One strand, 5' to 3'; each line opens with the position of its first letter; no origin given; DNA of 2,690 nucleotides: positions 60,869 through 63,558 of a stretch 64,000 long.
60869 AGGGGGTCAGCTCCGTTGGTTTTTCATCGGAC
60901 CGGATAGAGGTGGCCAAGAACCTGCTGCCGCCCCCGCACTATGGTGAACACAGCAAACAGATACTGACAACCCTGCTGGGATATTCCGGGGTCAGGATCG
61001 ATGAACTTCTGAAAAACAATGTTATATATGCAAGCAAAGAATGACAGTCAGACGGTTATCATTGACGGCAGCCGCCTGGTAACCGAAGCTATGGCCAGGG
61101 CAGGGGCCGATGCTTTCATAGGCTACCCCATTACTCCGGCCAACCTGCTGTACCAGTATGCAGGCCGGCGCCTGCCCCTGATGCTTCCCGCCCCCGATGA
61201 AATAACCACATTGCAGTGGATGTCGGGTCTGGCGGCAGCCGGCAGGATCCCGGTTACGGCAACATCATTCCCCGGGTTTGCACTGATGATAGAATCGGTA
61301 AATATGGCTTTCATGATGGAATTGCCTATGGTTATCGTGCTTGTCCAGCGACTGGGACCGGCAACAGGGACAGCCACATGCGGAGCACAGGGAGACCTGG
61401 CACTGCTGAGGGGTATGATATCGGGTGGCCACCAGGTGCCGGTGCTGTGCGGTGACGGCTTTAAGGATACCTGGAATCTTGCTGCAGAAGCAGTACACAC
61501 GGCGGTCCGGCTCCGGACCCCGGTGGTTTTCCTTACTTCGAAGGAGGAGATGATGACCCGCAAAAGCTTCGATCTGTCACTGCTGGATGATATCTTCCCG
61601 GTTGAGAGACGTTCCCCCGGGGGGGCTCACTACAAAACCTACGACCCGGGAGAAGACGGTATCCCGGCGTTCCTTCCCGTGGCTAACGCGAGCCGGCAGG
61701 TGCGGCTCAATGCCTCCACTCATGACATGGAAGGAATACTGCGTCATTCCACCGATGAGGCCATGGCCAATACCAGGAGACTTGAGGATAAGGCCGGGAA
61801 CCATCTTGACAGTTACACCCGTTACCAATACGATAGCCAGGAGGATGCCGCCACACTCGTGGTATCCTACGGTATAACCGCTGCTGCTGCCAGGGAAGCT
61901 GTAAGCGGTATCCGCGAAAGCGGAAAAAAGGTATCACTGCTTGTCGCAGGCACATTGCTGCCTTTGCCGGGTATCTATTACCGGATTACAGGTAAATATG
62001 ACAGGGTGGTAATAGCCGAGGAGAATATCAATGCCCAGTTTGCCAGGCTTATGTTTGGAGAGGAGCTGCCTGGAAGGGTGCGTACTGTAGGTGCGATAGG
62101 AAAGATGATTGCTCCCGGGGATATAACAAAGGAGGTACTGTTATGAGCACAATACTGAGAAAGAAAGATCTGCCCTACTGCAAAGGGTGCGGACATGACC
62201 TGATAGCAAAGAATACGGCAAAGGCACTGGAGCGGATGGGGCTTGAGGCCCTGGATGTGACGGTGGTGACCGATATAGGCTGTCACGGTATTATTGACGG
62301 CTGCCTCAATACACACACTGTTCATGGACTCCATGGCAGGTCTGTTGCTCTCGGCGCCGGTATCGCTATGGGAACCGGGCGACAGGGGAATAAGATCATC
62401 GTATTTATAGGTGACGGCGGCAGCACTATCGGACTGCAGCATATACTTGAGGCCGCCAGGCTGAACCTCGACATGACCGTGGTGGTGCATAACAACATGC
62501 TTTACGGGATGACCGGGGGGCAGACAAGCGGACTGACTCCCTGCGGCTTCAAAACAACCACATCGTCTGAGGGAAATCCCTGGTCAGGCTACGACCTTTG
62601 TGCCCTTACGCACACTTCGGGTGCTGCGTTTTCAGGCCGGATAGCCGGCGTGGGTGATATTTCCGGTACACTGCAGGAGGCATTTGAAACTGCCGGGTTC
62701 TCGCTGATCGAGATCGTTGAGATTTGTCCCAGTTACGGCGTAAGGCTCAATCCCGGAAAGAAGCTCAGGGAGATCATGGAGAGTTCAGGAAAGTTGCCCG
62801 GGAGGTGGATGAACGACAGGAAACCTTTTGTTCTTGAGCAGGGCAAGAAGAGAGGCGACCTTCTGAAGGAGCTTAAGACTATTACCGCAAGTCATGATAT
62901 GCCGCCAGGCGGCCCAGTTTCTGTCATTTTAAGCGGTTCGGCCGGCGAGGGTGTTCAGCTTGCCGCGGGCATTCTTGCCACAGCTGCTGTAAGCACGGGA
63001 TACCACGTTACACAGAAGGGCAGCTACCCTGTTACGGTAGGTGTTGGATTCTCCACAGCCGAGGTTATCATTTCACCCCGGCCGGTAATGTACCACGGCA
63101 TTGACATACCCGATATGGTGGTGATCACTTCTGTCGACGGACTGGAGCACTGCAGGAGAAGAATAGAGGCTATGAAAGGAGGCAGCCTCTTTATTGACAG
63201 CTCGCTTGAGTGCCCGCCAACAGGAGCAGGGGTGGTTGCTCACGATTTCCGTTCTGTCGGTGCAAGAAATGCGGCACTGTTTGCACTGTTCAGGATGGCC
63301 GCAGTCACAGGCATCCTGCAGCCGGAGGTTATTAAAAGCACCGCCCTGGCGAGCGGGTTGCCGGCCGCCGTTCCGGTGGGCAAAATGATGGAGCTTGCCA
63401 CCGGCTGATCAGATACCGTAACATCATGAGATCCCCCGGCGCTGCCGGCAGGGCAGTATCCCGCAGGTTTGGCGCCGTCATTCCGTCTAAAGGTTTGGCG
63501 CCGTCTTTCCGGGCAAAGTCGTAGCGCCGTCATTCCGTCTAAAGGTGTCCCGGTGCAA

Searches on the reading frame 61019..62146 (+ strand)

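Call 44: search_protein_families(library=pfam, proteins=[window:61019-62146:+], max_evalue=0.00001)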
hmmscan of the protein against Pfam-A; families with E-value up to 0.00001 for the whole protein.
window:61019-62146:+ (375 aa): 1 family
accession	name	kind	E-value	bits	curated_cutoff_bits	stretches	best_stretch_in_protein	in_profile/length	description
PF01855.24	POR_N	-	5e-30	105.4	27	1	23-235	1-211/231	Pyruvate flavodoxin/ferredoxin oxidoreductase, thiamine diP-bdg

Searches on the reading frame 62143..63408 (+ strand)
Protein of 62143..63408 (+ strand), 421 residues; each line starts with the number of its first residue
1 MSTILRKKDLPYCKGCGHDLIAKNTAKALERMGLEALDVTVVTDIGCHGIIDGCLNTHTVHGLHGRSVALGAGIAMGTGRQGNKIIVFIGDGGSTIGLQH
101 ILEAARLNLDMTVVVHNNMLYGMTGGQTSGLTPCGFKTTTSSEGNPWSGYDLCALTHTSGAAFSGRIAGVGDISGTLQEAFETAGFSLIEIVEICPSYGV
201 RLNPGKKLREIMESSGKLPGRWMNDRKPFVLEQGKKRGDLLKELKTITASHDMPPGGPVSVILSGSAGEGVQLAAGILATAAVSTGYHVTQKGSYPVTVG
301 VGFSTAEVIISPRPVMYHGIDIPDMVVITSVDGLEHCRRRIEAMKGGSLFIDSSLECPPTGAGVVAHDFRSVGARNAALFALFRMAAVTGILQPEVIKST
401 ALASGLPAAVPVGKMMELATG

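Call 44: search_protein_families(library=pfam, proteins=[window:62143-63408:+], max_evalue=0.00001)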
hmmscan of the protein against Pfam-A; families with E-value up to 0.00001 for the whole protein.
window:62143-63408:+ (421 aa): 2 families
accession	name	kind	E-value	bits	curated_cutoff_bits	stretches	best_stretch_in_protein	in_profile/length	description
PF02775.26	TPP_enzyme_C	-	2.9e-24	86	21.9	1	44-191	1-151/151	Thiamine pyrophosphate enzyme, C-terminal TPP binding domain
PF01558.24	POR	-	8.8e-11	42.7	27.4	1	267-355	1-88/173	Pyruvate ferredoxin/flavodoxin oxidoreductase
